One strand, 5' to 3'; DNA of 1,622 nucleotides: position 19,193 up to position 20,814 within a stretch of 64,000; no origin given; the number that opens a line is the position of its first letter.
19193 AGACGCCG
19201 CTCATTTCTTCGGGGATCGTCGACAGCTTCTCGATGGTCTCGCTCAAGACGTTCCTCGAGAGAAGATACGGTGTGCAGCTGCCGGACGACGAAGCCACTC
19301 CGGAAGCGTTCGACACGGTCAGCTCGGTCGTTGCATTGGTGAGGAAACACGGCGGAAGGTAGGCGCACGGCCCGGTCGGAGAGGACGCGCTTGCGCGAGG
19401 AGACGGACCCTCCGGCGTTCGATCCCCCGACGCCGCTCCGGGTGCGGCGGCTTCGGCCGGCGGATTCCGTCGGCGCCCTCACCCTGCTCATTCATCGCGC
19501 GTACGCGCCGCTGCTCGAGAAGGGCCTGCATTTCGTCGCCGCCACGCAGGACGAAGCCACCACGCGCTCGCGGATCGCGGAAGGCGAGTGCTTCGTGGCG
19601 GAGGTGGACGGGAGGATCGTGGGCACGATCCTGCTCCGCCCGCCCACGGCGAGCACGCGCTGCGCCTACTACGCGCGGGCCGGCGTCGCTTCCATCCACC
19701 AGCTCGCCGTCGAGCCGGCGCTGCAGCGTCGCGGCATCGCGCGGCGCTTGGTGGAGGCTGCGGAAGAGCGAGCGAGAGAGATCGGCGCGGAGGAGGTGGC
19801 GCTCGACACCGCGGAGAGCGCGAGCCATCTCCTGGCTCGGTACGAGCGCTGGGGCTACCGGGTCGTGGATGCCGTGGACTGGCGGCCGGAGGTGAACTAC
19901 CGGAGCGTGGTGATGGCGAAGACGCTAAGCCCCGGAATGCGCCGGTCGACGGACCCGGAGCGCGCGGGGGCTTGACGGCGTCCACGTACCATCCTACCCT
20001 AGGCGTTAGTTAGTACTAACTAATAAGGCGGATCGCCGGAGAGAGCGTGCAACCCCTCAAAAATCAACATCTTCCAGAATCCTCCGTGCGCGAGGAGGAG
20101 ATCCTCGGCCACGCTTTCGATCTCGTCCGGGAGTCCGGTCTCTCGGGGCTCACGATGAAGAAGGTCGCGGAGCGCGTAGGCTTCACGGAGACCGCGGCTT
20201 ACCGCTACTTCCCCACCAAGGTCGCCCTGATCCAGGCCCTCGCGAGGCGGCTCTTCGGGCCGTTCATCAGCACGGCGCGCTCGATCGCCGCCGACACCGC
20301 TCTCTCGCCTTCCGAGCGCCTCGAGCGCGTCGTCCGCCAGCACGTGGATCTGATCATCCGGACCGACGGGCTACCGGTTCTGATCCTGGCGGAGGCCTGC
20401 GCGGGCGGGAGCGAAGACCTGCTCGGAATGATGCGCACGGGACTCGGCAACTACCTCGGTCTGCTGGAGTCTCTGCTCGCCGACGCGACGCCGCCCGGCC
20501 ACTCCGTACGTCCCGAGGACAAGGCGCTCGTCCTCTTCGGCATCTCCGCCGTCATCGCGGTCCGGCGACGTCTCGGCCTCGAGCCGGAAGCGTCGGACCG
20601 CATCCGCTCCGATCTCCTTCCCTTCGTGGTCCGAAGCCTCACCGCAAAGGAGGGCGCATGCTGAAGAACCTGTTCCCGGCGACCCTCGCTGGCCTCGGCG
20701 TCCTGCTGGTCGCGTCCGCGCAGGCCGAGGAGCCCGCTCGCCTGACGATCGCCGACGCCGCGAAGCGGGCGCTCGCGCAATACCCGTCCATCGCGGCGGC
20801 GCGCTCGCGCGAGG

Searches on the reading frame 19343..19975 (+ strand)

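Call 43: search_protein_families(library=pfam, proteins=[window:19343-19975:+], max_evalue=0.001)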
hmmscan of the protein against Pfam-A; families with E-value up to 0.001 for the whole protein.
window:19343-19975:+ (210 aa): 6 families
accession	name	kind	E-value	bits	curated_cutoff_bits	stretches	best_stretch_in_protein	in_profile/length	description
PF00583.31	Acetyltransf_1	-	3.6e-18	66.3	20.7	1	76-172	25-116/116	Acetyltransferase (GNAT) family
PF13508.13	Acetyltransf_7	-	1.5e-13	51.4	27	1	80-173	2-83/84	Acetyltransferase (GNAT) domain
PF13673.13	Acetyltransf_10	-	4.2e-12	46.6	23.6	1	72-177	20-112/128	Acetyltransferase (GNAT) domain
PF13527.13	Acetyltransf_9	-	6.4e-07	29.9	25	1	66-174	25-126/127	Acetyltransferase (GNAT) domain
PF14542.12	Acetyltransf_CG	-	9.5e-05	22.9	30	1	108-148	16-57/80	GCN5-related N-acetyl-transferase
PF08445.16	FR47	-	0.00065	20.1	22.1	1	109-180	15-85/86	FR47-like protein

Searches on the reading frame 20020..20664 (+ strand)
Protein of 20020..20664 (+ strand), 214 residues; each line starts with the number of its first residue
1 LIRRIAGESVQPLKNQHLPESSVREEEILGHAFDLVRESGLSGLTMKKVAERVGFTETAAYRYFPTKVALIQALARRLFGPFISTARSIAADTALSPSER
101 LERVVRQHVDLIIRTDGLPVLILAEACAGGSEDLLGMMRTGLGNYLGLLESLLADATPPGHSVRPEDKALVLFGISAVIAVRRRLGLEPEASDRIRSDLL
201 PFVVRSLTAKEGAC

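Call 43: search_protein_families(library=pfam, proteins=[window:20020-20664:+], max_evalue=0.001)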
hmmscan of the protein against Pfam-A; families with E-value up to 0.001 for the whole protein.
window:20020-20664:+ (214 aa): 1 family
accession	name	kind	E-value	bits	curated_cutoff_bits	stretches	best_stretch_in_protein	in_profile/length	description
PF00440.29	TetR_N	-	1.1e-09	38.4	24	1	28-74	1-47/47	Bacterial regulatory proteins, tetR family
